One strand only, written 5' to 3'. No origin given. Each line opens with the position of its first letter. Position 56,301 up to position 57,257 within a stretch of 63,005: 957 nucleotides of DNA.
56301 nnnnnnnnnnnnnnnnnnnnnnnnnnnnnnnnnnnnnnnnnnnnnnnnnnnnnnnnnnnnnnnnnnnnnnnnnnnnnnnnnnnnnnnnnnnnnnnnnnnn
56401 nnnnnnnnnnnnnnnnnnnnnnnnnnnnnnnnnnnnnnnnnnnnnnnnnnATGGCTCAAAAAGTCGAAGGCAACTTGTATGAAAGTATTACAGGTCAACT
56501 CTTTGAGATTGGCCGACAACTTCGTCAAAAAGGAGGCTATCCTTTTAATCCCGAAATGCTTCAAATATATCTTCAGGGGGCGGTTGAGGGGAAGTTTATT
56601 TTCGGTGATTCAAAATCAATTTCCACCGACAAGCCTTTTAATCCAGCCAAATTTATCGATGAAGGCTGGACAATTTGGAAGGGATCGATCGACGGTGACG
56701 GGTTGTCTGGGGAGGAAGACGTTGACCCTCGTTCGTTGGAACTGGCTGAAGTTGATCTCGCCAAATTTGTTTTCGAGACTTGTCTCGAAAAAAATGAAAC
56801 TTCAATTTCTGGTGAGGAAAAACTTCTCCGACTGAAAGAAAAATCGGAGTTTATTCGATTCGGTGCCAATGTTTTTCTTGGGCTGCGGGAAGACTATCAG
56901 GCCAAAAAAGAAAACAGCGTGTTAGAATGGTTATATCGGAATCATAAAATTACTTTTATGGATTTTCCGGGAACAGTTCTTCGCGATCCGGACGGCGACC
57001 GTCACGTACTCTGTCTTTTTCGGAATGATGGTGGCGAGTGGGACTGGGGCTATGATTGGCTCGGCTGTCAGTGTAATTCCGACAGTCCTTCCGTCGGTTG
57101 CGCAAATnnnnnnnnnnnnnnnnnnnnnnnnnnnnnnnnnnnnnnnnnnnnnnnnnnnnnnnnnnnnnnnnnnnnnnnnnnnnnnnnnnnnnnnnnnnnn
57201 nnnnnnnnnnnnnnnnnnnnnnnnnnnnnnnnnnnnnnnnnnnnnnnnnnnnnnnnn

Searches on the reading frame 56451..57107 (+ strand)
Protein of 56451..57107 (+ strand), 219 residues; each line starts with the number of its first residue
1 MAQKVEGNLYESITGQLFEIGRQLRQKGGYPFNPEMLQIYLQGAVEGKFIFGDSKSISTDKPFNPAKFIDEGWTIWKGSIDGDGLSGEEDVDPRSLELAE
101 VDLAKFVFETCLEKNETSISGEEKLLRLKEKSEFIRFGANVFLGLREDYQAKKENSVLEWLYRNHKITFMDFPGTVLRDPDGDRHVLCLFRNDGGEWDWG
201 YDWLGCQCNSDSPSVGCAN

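Call 7: search_protein_families(library=pfam, proteins=[window:56451-57107:+], max_evalue=1)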
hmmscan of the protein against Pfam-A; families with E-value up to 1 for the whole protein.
window:56451-57107:+ (219 aa): 0 families

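Call 8: search_protein_families(library=ncbifam, proteins=[window:56451-57107:+], max_evalue=1)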
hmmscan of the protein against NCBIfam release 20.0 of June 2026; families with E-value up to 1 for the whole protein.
window:56451-57107:+ (219 aa): 0 families

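Call 9: find_homologous_proteins(query=window:56451-57107:+, max_evalue=0.001)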
Query window:56451-57107:+ (219 aa): 277 proteins with E <= 0.001 among 687 candidates; the best 120 are listed.
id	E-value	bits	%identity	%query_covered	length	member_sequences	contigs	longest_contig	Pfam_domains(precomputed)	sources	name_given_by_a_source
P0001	1.1e-88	315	64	100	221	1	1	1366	-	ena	-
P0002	2.6e-87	310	66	100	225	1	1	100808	-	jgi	jgi:hypothetical protein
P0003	7.8e-80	285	62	100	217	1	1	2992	-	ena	-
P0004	5.8e-79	283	61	100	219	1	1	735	-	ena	-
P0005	3.8e-77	277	59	100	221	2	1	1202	-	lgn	-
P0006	6.7e-75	269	58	100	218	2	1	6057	-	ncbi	-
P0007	9.0e-75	269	59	100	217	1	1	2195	-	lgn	-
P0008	1.0e-73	266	60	93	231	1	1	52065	-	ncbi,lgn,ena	-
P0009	2.4e-73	264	60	100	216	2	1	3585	-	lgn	-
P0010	1.9e-72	261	57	100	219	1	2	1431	-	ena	-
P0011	8.7e-72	259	93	57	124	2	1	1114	-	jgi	jgi:hypothetical protein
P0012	3.4e-71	257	67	79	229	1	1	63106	-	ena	-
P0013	3.9e-70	254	66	78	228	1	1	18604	-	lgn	-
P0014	1.3e-69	252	67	79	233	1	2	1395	-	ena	-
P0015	1.7e-69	252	55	100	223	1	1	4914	-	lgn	-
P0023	1.5e-66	242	63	79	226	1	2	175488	-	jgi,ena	-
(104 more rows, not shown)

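Call 10: search_solved_structures(query=window:56451-57107:+, max_evalue=10)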
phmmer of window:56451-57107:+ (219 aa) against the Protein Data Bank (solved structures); distinct sequences matched with E-value up to 10: 6.
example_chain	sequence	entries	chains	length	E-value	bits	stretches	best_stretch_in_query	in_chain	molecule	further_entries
4xhp_A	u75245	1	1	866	0.019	17.4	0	147-171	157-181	ParM hybrid fusion protein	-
2k4r_A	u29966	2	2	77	0.031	16.8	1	173-202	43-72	Neurotrypsin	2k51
7f22_A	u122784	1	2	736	0.17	14.3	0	22-55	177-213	L-lactate oxidase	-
2p0a_A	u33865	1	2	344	0.25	13.7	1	68-151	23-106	Synapsin-3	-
6ui5_A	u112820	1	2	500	0.59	12.6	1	133-202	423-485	2-polyprenyl-6-methoxyphenol hydroxylase-like FAD-dependent oxidoreductase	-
7f20_A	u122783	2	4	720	0.8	12.1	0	22-55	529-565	L-lactate oxidase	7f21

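Call 20: find_related_loci(query=window:56451-57107:+, collection=genome_contigs, flank=4000)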
Query window:56451-57107:+ (219 aa) in genome_contigs; peptide patterns used: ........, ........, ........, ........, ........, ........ (x = any residue, [..] = any of these).
47 stretches matched a pattern, but none encodes a relative of the query by tblastn (E <= 1e-3).

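Call 22: predict_structure(alignment_id=A1)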
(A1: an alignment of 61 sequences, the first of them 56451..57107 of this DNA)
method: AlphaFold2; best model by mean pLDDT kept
length: 219 residues; sequences in the alignment: 61
mean_pLDDT: 89.2   pTM: 0.74
mean pLDDT of the five models: 89.2, 87.2, 86.8, 86.6, 86.3
residues with pLDDT >= 90: 149; 70-90: 47; 50-70: 17; < 50: 6
segments of 3 or more residues with pLDDT < 50: 50-52
pLDDT, mean of each block of 10 residues (from residue 1): 66 83 75 72 63 72 96 98 97 94 92 97 98 96 96 93 93 98 98 96 97 93
secondary structure, 60 per line:
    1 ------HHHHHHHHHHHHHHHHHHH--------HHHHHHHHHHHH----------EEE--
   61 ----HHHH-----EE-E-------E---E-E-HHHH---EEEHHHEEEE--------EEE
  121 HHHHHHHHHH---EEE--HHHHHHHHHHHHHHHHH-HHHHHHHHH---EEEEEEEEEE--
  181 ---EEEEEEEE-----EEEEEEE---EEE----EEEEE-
elements in order: H7-25 H34-45 E56-58 H65-68 H93-96 E100-102 E106-109 E118-120 H121-130 E134-136 H139-155 H157-165 E169-178 E184-191 E197-203 E207-209 E214-218

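Call 23: find_encoding_contigs(protein=P0002, flank=5000, max_places=2)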
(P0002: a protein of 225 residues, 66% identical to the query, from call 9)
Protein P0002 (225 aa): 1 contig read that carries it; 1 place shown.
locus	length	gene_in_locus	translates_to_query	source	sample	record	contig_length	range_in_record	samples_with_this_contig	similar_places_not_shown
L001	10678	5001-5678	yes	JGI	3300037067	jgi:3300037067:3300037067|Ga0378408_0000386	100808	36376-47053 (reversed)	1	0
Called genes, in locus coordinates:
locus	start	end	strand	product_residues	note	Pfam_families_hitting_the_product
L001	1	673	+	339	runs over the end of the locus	PF01087:GalP_UDP_transf, PF16268:DUF4921, PF02744:GalP_UDP_tr_C (weak), PF01230:HIT (weak)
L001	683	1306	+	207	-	PF09335:VTT_dom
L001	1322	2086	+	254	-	PF00121:TIM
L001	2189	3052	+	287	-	PF01116:F_bP_aldolase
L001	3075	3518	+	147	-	PF01257:2Fe-2S_thioredx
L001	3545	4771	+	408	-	PF01512:Complex1_51K, PF10589:NADH_4Fe-4S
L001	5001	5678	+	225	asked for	-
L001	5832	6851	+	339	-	PF13510:Fer2_4, PF13484:Fer4_16 (faint), PF10588:NADH-G_4Fe-4S_3, PF12838:Fer4_7, PF13187:Fer4_9, PF13237:Fer4_10 (weak), PF00037:Fer4 (weak)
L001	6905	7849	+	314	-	PF00413:Peptidase_M10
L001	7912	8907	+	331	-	PF00044:Gp_dh_N, PF02800:Gp_dh_C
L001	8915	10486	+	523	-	PF07969:Amidohydro_3, PF01979:Amidohydro_1 (weak)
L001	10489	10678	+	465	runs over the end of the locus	PF21799:MurD-like_N, PF08245:Mur_ligase_M, PF02875:Mur_ligase_C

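Call 24: find_encoding_contigs(protein=P0008, flank=5000, max_places=2)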
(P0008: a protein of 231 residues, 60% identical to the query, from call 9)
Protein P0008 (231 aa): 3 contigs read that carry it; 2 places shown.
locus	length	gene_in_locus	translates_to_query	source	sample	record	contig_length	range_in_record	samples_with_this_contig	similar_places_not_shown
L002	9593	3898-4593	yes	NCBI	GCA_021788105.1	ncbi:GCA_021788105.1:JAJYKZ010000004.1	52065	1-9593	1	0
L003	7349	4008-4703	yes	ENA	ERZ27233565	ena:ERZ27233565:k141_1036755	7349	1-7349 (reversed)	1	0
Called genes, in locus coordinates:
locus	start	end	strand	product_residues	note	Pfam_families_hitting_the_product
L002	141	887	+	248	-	PF00005:ABC_tran, PF13304:AAA_21 (faint)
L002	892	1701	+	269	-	PF01061:ABC2_membrane, PF12698:ABC2_membrane_3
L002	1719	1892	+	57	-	-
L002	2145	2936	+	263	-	PF13175:AAA_15 (faint), PF00005:ABC_tran, PF13304:AAA_21 (faint)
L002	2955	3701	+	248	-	PF01061:ABC2_membrane, PF12698:ABC2_membrane_3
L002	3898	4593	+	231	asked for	-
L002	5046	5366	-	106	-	PF22296:bAvd (weak)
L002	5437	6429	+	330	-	PF00078:RVT_1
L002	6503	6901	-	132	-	PF00856:SET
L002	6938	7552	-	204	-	PF01135:PCMT, PF01209:Ubie_methyltran (weak), PF13847:Methyltransf_31, PF13649:Methyltransf_25 (weak)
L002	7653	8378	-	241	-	PF03162:Y_phosphatase2 (weak), PF22741:PTP-NADK, PF22785:Tc-R-P, PF22784:PTP-SAK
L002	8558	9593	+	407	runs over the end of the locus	-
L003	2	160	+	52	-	?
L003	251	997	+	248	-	PF00005:ABC_tran, PF13304:AAA_21 (faint)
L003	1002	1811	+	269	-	PF01061:ABC2_membrane, PF12698:ABC2_membrane_3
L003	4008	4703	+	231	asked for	-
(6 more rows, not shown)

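Call 26: find_encoding_contigs(protein=P0012, flank=5000, max_places=2)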
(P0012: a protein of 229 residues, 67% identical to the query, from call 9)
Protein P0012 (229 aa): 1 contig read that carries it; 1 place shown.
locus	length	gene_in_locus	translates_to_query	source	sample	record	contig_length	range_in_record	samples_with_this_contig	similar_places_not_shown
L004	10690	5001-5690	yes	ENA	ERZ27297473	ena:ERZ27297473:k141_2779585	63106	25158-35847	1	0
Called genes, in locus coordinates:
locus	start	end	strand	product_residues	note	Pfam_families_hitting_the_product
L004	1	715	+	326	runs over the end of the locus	-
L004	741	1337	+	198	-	-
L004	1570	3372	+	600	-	PF00009:GTP_EFTU, PF01926:MMR_HSR1 (weak), PF22042:EF-G_D2, PF03144:GTP_EFTU_D2, PF00679:EFG_C, PF21018:BipA_C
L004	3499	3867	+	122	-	PF06262:Zincin_1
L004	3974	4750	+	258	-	PF04402:SIMPL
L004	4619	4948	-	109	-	-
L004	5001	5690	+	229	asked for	-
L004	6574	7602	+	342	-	PF00078:RVT_1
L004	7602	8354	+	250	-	PF20260:PUA_4, PF04452:Methyltrans_RNA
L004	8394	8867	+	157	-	-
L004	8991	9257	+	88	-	PF18905:DUF5661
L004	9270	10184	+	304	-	PF01734:Patatin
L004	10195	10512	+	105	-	PF01588:tRNA_bind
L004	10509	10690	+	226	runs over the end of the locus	PF08713:DNA_alkylation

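Call 27: find_encoding_contigs(protein=P0023, flank=5000, max_places=2)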
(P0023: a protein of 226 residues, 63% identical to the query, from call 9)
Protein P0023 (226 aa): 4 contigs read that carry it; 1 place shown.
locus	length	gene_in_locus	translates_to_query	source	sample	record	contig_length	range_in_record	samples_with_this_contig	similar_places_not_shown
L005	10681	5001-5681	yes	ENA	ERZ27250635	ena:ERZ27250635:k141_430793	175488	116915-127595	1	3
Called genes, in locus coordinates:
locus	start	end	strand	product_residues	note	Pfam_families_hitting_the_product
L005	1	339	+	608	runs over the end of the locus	PF00270:DEAD, PF04851:ResIII (weak), PF00271:Helicase_C, PF16124:RecQ_Zn_bind, PF14493:HTH_40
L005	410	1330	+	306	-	PF00070:Pyr_redox (faint), PF00890:FAD_binding_2 (faint), PF03486:HI0933_like (faint), PF07992:Pyr_redox_2, PF12831:FAD_oxidored (faint), PF13434:Lys_Orn_oxgnase (faint), PF13738:Pyr_redox_3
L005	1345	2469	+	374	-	PF00390:malic, PF00208:ELFV_dehydrog (weak), PF03949:Malic_M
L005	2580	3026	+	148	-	PF01894:YjbQ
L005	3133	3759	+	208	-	PF01135:PCMT, PF01209:Ubie_methyltran (faint), PF13847:Methyltransf_31 (weak)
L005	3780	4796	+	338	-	PF02618:YceG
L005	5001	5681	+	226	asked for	-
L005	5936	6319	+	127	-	-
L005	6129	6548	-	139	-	PF22296:bAvd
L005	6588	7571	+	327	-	PF00078:RVT_1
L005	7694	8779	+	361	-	PF06723:MreB_Mbl, PF00022:Actin (faint), PF00012:HSP70, PF11104:PilM_2 (faint), PF14450:FtsA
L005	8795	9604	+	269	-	PF04085:MreC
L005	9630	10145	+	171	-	PF04093:MreD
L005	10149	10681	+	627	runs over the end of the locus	PF03717:PBP_dimer, PF00905:Transpeptidase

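Call 28: fold_search(model_id=the predicted structure, library=pdb)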
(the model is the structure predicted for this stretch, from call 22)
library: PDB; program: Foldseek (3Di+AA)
matches with E <= 10: 384; with E <= 0.001: 0
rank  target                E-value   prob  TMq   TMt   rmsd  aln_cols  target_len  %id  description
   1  5o9k_B                1.3e-01  0.06  0.10  0.13  11.5        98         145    9  Crystal structure of Murine Histmaine-Releasing Factor (HRF/TCTP) (released 2017-12-20)
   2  5o9k_A                1.7e-01  0.06  0.11  0.14  11.7        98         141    9  Crystal structure of Murine Histmaine-Releasing Factor (HRF/TCTP) (released 2017-12-20)
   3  6ize_A                2.3e-01  0.05  0.11  0.14  15.4       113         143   12  Dimeric human TCTP (released 2019-12-25)
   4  1yz1_D                2.6e-01  0.03  0.11  0.15  15.8       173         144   12  Crystal structure of human translationally controlled tumour associated protein (released 2006-05-16)
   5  5o9l_A                2.8e-01  0.05  0.10  0.13  10.5        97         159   10  Crystal structure of human Histamine-Releasing Factor (HRF/TCTP) (released 2017-12-20)
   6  3wbr_G                4.3e-01  0.35  0.29  0.46   6.1       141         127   11  Crystal structure of carbohydrate recognition domain of Blood Dendritic Cell Antigen-2 (BDCA2) lectin (crystal form-3) (released 2013-12-25)
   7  3ebm_B                4.3e-01  0.05  0.11  0.14  11.4        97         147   10  Crystal structure of human translationally controlled tumour associated protein (hTCTP) mutant E12V (released 2009-06-30)
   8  5o9m_B                4.6e-01  0.04  0.10  0.12  10.9        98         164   12  Crystal structure of human Histamine-Releasing Factor (HRF/TCTP)containing a disulphide-linked dimer (released 2017-12-20)
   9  6hwj_A                1.1e+00  0.08  0.08  0.05   4.6        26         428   27  Glucosamine kinase (crystal form A) (released 2019-05-01)
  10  4y75_M                1.1e+00  0.02  0.11  0.11  14.5       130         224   10  Yeast 20S proteasome in complex with Ac-PAF-ep (released 2015-06-17)
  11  1t9m_A                1.1e+00  0.01  0.12  0.12  21.0       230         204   12  X-ray crystal structure of phzG from pseudomonas aeruginosa (released 2004-11-02)
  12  1ryp_2                1.2e+00  0.02  0.11  0.11  14.4       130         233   11  CRYSTAL STRUCTURE OF THE 20S PROTEASOME FROM YEAST AT 2.4 ANGSTROMS RESOLUTION (released 1998-04-15)
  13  4qz7_M                1.3e+00  0.02  0.15  0.14  14.9       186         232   10  yCP beta5-A50V mutant in complex with the epoxyketone inhibitor ONX 0914 (released 2015-02-04)
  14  2xf3_B                1.4e+00  0.03  0.11  0.07  12.5        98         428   15  Structural and mechanistic studies on a cephalosporin esterase from the clavulanic acid biosynthesis pathway (released 2011-06-29)
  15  8t0m_N                1.4e+00  0.02  0.15  0.15  14.8       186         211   10  Proteasome 20S core particle from Pre1-1 Pre4-1 Double mutant (released 2023-09-06)
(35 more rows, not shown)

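Call 31: search_protein_families(library=pfam, alignment_id=A1, max_evalue=10)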
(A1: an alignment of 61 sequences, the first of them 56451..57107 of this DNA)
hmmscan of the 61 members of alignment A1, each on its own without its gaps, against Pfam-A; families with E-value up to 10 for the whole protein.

A. member 1, window:56451-57107:+ (219 aa): 0 families

B. families by the number of members that match (of 61 scanned): 10 families
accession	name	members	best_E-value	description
PF12162.13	STAT1_TAZ2bind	1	0.031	STAT1 TAZ2 binding domain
PF01337.24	Barstar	1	0.063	Barstar (barnase inhibitor)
PF13972.11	TetR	1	0.082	Bacterial transcriptional repressor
PF03716.19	WCCH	1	0.1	WCCH motif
PF19135.5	DUF5818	1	0.11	Protein of unknown function (DUF5818)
PF03118.21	RNA_pol_A_CTD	1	0.11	Bacterial RNA polymerase, alpha chain C terminal domain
PF24873.1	DUF2110_C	1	0.15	DUF2110 C-terminal domain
PF01594.21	AI-2E_transport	1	0.15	AI-2E family transporter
PF12641.12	Flavodoxin_3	1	0.2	Flavodoxin domain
PF24404.1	nSTAND_NTPase7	1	0.27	Novel STAND NTPase 7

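Call 32: search_solved_structures(query=A1, max_evalue=10)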
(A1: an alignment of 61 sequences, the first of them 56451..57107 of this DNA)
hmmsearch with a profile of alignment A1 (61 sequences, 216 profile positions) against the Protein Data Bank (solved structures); distinct sequences matched with E-value up to 10: 2.
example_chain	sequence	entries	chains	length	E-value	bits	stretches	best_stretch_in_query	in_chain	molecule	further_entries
4xhp_A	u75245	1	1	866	0.094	15.3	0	142-166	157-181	ParM hybrid fusion protein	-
5g2x_C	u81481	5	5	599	0.098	15.2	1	22-72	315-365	GROUP II INTRON-ENCODED PROTEIN LTRA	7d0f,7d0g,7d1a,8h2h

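Call 36: fold_search(model_id=the predicted structure, library=viral)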
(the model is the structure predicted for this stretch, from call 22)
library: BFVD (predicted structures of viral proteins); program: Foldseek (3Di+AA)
matches with E <= 10: 643; with E <= 0.001: 0
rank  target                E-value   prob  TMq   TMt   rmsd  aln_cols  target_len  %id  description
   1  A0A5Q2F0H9            1.6e-01  0.03  0.12  0.04  21.2       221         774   17  Uncharacterized protein [Gordonia phage Sixama]
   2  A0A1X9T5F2            1.7e-01  0.11  0.25  0.09  19.8       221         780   12  C-type lectin protein [Ranid herpesvirus 3]
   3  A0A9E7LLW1            1.8e-01  0.21  0.11  0.15   3.5        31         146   35  (no name in the UniProt tables at hand)
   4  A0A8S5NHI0            2.1e-01  0.28  0.12  0.10   6.6        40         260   20  Uncharacterized protein [Siphoviridae sp. cttpk5]
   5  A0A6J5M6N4            2.8e-01  0.10  0.10  0.18  11.8        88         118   16  Uncharacterized protein [uncultured Caudovirales phage]
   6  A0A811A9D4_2          3.1e-01  0.03  0.12  0.04  24.1       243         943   10  (no name in the UniProt tables at hand)
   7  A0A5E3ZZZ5            3.5e-01  0.14  0.09  0.30   4.5        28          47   21  (no name in the UniProt tables at hand)
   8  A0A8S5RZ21            3.8e-01  0.14  0.13  0.22   8.5        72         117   15  Uncharacterized protein [Myoviridae sp. ctNQV2]
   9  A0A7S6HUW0            3.8e-01  0.10  0.13  0.27  14.5        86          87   15  Uncharacterized protein [Escherichia phage JEP1]
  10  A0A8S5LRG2            4.3e-01  0.04  0.10  0.04  24.8       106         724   12  Endosialidase chaperone [Siphoviridae sp. ct7EW56]
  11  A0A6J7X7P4            4.9e-01  0.20  0.14  0.21   7.4        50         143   16  Uncharacterized protein [uncultured Caudovirales phage]
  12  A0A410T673            4.9e-01  0.08  0.12  0.18  17.7       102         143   11  (no name in the UniProt tables at hand)
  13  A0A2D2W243            4.9e-01  0.05  0.09  0.16  19.4       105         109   12  (no name in the UniProt tables at hand)
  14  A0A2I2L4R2            5.5e-01  0.06  0.15  0.13  21.4       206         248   12  Uncharacterized protein [Orpheovirus IHUMI-LCC2]
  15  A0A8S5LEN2            5.9e-01  0.02  0.13  0.06  22.0       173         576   12  Capsid assembly protein [Myoviridae sp. ctBDS4]
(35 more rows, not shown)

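Call 48: find_encoding_contigs(protein=P0011, flank=5000, max_places=4)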
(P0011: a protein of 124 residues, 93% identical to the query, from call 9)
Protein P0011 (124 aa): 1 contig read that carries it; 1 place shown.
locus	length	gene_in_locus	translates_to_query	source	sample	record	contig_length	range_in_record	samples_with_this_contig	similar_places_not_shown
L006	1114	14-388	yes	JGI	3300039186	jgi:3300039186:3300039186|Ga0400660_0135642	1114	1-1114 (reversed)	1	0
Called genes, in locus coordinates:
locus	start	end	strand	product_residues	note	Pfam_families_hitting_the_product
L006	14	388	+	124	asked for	-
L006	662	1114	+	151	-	?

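Call 53: search_protein_representatives(alignment_id=A1)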
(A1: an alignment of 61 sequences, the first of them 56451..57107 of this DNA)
Query: 61 sequences, 216 profile positions. Proteins with E-value up to 0.001 (for the whole library): 1590; up to 1e-10: 978; up to 1e-30: 369. The best 150 are listed.
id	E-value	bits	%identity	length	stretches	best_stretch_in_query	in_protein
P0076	7.5e-86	303.3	-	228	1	2-215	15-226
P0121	4.1e-80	284.5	-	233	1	4-213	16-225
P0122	2.2e-79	282.2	-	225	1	26-214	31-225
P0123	1.0e-74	266.9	-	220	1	50-214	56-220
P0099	1.1e-73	263.5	-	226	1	5-214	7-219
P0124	2.6e-73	262.3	-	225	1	2-214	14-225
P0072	5.4e-73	261.3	-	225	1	32-215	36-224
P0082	1.2e-72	260.2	-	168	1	45-214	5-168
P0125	1.2e-70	253.6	-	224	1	1-214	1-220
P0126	2.6e-70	252.5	-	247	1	2-214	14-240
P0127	9.6e-70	250.7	-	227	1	13-214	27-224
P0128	1.7e-69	249.8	-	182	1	21-214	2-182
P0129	9.3e-69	247.4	-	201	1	45-212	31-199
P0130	2.4e-68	246.1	-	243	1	51-212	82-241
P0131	1.3e-67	243.7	-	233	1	2-208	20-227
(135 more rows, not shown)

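Call 111: search_protein_families(library=phrogs, proteins=[window:56451-57107:+], max_evalue=0.01)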
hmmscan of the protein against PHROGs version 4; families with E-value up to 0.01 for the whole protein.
window:56451-57107:+ (219 aa): 0 families

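Call 112: search_protein_families(library=padloc, proteins=[window:56451-57107:+], max_evalue=0.01)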
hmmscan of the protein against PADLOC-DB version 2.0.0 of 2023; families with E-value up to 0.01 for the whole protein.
window:56451-57107:+ (219 aa): 0 families
